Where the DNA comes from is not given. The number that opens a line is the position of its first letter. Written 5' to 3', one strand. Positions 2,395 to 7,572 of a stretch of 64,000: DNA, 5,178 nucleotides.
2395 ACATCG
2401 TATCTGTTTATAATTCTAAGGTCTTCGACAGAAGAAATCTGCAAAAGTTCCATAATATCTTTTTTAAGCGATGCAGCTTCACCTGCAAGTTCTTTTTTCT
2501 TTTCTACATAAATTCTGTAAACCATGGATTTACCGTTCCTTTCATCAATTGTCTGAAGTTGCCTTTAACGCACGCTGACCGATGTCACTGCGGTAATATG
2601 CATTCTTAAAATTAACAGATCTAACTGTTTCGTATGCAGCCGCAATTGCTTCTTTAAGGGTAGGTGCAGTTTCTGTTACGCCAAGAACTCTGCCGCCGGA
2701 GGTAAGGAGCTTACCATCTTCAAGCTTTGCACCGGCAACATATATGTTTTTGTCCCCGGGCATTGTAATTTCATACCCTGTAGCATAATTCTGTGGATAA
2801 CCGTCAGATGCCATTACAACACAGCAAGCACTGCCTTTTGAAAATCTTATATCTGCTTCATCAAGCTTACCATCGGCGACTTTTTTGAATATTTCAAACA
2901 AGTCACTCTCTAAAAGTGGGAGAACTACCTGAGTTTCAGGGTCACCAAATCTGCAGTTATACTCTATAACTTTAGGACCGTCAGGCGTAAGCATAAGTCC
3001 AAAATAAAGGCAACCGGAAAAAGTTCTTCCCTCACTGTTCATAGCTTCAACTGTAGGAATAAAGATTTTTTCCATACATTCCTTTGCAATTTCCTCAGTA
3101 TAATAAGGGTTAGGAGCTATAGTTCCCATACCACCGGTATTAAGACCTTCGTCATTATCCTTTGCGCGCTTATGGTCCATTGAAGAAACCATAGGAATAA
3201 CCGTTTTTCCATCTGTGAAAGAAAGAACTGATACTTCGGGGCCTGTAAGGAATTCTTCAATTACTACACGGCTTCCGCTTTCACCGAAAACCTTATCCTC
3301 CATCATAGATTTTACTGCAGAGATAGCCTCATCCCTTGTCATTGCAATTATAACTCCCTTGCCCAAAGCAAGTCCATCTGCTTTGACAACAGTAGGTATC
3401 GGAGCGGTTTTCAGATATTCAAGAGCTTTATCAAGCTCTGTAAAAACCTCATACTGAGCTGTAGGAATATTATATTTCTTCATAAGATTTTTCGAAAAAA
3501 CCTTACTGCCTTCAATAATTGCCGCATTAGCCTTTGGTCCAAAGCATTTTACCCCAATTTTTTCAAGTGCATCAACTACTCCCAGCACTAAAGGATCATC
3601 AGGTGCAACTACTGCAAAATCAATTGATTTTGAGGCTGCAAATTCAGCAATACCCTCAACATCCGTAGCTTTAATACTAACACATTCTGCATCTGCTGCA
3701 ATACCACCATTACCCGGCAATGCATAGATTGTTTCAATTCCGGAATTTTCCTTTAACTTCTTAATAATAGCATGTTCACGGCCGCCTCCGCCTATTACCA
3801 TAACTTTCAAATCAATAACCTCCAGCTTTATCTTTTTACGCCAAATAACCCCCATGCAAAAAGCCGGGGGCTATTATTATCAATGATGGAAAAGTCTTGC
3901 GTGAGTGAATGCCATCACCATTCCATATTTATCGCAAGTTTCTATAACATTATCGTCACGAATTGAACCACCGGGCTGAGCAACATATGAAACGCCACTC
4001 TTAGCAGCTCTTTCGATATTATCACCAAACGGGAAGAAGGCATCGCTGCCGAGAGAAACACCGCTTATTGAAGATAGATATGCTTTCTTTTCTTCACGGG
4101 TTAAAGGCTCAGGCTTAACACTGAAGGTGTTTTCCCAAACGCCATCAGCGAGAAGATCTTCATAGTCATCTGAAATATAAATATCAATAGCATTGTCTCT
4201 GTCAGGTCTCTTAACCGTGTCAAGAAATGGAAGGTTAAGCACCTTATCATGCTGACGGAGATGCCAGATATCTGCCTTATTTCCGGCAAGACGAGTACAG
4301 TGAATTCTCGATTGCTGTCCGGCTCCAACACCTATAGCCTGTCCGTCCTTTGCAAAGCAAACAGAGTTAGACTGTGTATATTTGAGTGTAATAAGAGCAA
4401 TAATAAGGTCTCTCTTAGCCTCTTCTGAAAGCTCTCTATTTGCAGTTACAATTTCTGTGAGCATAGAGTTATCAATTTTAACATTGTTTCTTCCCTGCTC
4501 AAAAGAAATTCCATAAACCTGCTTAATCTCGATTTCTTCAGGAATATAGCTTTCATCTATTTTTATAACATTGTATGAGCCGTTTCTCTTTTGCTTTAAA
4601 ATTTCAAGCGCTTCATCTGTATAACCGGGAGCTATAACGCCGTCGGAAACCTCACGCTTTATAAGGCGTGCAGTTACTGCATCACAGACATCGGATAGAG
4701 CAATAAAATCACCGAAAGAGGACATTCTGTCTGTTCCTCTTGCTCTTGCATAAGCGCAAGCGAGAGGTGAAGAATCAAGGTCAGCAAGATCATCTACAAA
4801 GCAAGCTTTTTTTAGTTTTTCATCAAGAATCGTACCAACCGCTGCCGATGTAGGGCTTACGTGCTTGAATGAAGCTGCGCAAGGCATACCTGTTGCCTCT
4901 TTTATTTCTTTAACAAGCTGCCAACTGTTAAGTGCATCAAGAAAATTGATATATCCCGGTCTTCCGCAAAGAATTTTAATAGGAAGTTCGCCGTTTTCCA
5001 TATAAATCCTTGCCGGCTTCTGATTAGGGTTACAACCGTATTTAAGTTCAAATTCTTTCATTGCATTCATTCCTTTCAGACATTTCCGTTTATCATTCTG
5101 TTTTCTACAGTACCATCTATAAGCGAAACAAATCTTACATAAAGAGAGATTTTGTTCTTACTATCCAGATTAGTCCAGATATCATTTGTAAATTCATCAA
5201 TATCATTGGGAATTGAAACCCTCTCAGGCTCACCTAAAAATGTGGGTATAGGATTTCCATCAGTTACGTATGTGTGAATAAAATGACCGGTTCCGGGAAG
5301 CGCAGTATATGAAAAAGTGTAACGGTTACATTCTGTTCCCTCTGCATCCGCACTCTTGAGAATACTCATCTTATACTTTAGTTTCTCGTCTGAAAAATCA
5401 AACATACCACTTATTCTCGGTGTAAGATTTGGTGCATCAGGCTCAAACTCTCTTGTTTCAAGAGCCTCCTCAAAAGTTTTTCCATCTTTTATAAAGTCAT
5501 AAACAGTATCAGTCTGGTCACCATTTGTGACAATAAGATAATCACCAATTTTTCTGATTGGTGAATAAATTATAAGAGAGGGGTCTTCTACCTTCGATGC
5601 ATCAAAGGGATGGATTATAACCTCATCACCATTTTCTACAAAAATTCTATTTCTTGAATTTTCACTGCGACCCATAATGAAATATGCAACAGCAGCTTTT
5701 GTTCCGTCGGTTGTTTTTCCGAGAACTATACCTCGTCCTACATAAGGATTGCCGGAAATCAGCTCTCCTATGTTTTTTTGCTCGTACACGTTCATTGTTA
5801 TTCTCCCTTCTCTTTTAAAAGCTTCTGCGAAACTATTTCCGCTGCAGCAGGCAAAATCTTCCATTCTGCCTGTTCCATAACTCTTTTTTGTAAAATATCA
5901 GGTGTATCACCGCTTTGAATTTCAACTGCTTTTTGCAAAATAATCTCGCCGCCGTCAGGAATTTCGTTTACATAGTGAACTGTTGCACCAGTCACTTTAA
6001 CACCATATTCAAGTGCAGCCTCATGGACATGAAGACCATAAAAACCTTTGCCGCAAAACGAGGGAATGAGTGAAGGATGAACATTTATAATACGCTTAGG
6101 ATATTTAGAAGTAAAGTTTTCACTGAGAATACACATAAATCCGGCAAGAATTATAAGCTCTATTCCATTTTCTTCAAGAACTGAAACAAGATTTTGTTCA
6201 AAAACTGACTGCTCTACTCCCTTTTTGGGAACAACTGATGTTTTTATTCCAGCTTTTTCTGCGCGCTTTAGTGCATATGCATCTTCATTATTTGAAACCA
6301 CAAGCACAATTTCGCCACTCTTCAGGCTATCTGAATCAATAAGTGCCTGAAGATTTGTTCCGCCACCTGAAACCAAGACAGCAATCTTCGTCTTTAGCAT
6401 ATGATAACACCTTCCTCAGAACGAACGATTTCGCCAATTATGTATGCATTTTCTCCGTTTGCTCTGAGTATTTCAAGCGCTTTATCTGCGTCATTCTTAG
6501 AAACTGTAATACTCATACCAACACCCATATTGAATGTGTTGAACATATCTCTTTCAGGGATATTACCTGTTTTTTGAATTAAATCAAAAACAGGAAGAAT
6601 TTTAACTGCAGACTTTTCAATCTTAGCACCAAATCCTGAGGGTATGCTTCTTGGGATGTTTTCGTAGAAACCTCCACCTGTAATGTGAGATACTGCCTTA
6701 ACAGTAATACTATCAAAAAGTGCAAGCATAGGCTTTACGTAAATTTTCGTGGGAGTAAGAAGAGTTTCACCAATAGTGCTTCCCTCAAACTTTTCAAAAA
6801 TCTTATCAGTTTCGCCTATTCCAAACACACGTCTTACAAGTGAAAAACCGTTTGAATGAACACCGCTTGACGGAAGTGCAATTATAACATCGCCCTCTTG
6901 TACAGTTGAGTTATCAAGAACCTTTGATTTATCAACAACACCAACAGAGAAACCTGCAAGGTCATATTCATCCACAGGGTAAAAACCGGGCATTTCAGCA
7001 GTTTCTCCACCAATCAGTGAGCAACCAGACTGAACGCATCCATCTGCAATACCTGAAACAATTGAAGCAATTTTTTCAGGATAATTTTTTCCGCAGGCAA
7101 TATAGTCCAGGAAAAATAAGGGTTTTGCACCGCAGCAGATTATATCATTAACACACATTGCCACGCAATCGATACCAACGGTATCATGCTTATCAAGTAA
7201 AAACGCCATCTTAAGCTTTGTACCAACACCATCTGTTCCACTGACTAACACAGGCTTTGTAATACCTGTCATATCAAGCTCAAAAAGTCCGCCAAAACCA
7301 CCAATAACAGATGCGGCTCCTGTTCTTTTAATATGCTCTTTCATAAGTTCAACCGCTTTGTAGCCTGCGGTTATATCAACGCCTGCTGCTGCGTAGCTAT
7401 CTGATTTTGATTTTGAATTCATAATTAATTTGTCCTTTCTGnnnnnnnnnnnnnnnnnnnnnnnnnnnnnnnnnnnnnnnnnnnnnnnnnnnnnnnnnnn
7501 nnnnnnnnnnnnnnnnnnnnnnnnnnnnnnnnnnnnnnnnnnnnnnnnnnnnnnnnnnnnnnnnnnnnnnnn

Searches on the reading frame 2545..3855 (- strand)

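Call 36: search_protein_families(library=pfam, proteins=[window:2545-3855:-], max_evalue=1e-8)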
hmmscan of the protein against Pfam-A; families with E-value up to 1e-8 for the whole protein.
window:2545-3855:- (436 aa): 3 families
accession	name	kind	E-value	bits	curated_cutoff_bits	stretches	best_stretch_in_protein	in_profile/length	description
PF01071.24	GARS_A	-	1.5e-80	270.1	27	1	116-308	1-194/194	Phosphoribosylglycinamide synthetase, ATP-grasp (A) domain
PF02844.21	GARS_N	-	1.8e-34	118.9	29.5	1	17-115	2-100/100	Phosphoribosylglycinamide synthetase, N domain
PF02843.22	GARS_C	-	2.2e-29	102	34.8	1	343-428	1-92/92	Phosphoribosylglycinamide synthetase, C domain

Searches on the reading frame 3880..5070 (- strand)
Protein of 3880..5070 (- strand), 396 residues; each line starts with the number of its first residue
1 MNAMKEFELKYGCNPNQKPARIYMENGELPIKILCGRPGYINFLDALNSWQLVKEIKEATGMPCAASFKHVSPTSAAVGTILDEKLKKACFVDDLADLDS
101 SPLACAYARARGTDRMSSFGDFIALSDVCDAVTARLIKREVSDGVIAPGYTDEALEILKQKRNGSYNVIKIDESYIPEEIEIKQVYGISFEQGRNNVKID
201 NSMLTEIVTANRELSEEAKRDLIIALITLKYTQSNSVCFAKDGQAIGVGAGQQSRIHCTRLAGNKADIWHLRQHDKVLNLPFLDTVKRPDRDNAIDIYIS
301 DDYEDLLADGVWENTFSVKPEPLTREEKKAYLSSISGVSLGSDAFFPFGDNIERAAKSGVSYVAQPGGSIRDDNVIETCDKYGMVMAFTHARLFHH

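Call 36: search_protein_families(library=pfam, proteins=[window:3880-5070:-], max_evalue=1e-8)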
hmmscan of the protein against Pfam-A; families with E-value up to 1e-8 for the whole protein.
window:3880-5070:- (396 aa): 1 family
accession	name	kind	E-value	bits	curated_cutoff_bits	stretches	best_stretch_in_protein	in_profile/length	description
PF01808.24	AICARFT_IMPCHas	-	5.2e-59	200.7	25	1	4-265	74-311/311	AICARFT/IMPCHase bienzyme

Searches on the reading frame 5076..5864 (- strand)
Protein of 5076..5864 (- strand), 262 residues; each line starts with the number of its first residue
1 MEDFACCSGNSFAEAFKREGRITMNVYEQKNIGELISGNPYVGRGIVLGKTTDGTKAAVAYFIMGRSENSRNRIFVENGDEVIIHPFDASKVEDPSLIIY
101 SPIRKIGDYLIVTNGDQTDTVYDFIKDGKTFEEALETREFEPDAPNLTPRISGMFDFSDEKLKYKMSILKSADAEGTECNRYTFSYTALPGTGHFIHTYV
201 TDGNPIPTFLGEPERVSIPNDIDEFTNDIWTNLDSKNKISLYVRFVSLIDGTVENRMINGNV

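Call 36: search_protein_families(library=pfam, proteins=[window:5076-5864:-], max_evalue=1e-8)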
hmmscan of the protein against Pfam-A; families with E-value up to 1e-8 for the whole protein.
window:5076-5864:- (262 aa): 1 family
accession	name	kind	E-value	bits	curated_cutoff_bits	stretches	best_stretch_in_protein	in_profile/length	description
PF07826.16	IMP_cyclohyd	-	2.6e-64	216.8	28.1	1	41-246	1-188/192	IMP cyclohydrolase-like protein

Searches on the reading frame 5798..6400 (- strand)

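Call 36: search_protein_families(library=pfam, proteins=[window:5798-6400:-], max_evalue=1e-8)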
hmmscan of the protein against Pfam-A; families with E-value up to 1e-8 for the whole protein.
window:5798-6400:- (200 aa): 1 family
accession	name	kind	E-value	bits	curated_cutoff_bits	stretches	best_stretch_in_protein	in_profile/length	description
PF00551.24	Formyl_trans_N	-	5.3e-49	166.9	26.1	1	5-185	2-179/181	Formyl transferase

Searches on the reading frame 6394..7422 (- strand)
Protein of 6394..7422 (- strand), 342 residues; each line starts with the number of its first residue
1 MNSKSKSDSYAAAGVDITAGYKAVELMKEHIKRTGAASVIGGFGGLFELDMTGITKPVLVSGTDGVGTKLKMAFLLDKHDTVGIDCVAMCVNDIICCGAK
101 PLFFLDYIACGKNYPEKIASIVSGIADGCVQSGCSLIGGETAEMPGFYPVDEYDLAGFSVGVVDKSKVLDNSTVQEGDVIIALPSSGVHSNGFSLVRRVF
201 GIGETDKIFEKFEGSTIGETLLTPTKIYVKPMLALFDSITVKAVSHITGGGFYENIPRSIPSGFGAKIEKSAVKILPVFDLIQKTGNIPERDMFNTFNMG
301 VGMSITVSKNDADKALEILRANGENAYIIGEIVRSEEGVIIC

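Call 36: search_protein_families(library=pfam, proteins=[window:6394-7422:-], max_evalue=1e-8)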
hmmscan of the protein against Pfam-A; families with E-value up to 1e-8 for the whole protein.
window:6394-7422:- (342 aa): 2 families
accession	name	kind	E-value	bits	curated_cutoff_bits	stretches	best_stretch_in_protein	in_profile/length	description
PF02769.27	AIRS_C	-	5.3e-34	118.1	23.1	1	175-340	1-153/156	AIR synthase related protein, C-terminal domain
PF00586.29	AIRS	-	1.9e-26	93.1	24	1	58-163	14-112/112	AIR synthase related protein, N-terminal domain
